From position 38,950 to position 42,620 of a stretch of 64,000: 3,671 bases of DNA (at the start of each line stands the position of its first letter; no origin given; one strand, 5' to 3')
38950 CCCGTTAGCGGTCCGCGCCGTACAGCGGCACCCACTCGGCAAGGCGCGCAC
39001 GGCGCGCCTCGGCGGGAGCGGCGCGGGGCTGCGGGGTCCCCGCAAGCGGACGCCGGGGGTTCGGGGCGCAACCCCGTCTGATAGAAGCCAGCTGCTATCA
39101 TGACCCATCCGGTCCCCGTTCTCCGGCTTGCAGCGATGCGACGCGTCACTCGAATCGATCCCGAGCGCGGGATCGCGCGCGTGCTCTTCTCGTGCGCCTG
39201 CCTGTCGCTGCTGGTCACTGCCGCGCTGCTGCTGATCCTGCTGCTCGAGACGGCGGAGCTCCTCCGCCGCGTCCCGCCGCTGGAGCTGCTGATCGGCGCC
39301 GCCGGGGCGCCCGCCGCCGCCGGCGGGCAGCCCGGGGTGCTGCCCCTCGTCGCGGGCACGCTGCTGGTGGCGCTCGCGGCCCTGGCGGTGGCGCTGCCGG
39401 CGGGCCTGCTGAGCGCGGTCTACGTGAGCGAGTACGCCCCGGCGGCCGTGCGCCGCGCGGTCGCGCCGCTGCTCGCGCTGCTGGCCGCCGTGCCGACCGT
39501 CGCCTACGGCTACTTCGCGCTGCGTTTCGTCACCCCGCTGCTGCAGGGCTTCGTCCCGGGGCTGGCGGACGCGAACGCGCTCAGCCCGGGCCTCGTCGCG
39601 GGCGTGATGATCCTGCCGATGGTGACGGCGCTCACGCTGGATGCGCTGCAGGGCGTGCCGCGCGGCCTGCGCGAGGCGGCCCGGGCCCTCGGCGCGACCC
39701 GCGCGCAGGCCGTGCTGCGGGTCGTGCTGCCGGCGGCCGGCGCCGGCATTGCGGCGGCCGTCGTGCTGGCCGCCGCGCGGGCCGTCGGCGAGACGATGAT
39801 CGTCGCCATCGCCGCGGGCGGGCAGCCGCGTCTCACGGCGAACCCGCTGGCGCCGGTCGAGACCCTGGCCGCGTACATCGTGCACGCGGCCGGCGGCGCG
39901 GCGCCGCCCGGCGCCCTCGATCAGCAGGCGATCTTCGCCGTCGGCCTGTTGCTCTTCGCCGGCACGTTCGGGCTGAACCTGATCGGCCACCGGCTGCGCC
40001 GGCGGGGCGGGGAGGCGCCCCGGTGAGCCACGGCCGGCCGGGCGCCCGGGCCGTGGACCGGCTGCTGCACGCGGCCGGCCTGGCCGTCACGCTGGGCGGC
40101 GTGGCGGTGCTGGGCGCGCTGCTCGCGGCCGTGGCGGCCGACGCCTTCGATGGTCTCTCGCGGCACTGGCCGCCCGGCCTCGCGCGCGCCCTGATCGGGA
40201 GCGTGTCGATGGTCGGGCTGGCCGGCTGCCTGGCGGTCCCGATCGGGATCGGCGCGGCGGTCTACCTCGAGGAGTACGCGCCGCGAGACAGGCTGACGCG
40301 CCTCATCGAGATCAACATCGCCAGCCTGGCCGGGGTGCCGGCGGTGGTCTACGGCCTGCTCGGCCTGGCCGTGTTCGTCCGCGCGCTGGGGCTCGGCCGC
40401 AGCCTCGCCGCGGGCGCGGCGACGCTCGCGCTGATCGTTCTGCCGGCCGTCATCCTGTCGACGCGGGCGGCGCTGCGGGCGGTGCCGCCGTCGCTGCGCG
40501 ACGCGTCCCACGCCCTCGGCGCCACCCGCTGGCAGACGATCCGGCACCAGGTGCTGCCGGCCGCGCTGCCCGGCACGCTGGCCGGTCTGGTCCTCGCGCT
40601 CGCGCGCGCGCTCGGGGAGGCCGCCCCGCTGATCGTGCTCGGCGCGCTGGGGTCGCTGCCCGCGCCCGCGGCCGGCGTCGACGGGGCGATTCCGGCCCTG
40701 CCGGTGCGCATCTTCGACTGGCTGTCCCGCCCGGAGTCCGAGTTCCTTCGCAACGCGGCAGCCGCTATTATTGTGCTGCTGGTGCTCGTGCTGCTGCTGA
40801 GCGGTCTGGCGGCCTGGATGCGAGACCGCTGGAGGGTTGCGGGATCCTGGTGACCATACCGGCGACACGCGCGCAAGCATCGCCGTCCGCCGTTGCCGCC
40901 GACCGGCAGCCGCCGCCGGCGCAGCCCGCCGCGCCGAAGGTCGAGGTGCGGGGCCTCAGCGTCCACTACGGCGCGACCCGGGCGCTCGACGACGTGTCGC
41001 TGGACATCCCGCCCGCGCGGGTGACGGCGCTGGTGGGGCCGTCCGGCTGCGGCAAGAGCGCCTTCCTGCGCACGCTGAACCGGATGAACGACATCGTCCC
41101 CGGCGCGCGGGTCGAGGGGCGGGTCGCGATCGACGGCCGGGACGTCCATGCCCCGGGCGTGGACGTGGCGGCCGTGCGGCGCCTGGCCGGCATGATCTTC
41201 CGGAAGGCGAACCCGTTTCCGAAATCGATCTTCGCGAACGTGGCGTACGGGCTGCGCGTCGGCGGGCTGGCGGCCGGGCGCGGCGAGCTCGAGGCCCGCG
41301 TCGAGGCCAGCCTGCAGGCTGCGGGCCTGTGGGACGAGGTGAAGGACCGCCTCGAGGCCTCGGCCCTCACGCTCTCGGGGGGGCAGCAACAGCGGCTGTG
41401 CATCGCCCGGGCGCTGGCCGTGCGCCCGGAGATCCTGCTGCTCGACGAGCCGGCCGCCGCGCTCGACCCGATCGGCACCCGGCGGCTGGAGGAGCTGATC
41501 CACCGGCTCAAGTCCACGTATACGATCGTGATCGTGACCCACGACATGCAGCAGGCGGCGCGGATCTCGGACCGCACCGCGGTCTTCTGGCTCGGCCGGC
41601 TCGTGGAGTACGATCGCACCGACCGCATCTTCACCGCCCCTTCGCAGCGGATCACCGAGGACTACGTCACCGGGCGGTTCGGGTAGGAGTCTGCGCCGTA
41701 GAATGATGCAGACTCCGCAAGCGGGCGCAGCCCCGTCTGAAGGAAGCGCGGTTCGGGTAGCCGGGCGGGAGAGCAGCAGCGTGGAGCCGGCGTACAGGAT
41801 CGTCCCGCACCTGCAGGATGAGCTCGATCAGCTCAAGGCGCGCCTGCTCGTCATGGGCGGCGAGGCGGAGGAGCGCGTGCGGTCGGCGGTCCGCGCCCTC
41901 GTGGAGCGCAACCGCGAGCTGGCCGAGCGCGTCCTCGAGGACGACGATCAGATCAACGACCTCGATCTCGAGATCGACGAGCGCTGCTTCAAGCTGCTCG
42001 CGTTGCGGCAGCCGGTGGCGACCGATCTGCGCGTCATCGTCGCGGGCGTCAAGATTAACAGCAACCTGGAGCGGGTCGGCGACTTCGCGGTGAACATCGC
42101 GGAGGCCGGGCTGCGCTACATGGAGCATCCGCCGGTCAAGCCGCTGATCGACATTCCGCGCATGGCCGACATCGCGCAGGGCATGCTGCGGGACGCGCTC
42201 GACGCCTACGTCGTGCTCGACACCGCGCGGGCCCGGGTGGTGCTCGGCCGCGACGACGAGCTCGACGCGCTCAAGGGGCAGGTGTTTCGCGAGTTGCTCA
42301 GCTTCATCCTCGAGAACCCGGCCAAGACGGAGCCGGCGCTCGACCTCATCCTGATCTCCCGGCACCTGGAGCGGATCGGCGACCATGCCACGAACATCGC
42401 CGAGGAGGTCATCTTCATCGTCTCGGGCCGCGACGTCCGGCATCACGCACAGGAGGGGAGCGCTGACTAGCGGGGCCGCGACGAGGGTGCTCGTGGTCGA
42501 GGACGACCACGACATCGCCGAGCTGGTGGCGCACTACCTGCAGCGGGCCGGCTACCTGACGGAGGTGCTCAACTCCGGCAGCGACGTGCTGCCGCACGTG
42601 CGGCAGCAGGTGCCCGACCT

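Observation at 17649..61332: Dense family of about 105-130-bp G+C-rich structured intergenic repeats: 11 copies at 9 loci in 44 kb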

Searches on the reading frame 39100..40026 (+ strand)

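Call 64: search_protein_families(library=pfam, proteins=[window:39100-40026:+])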
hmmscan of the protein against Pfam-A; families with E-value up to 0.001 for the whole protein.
window:39100-40026:+ (308 aa): 1 family
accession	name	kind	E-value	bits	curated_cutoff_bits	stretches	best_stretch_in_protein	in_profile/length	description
PF00528.27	BPD_transp_1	-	1e-12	48.6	26.4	1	99-300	2-179/184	Binding-protein-dependent transport system inner membrane component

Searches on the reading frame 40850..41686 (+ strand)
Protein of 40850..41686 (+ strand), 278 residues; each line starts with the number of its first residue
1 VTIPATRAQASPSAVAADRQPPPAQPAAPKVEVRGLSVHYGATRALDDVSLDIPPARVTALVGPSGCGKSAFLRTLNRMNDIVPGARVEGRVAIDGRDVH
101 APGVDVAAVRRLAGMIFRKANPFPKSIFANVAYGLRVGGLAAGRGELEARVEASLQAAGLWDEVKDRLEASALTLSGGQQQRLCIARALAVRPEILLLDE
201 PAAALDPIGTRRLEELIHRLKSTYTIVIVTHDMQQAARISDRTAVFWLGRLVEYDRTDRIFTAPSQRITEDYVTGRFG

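Call 64: search_protein_families(library=pfam, proteins=[window:40850-41686:+])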
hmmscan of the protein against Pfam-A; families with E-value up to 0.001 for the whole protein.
window:40850-41686:+ (278 aa): 4 families
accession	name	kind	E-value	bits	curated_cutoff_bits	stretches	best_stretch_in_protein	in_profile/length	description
PF00005.33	ABC_tran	-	2.6e-29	103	25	1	46-202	1-136/137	ABC transporter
PF13304.12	AAA_21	-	4.8e-12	47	27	1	160-232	223-299/304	AAA domain, putative AbiEii toxin, Type IV TA system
PF02463.25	SMC_N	-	3.1e-08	33.7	40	1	174-241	136-207/220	RecF/RecN/SMC N terminal domain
PF13401.12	AAA_22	-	0.00016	22.4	27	1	56-218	5-106/130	AAA domain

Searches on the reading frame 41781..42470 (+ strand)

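Call 64: search_protein_families(library=pfam, proteins=[window:41781-42470:+])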
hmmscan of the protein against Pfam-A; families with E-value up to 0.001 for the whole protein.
window:41781-42470:+ (229 aa): 1 family
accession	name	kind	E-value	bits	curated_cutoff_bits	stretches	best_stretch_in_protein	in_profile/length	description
PF01895.24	PhoU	-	7e-49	164.6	23.5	2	24-109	3-88/89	PhoU domain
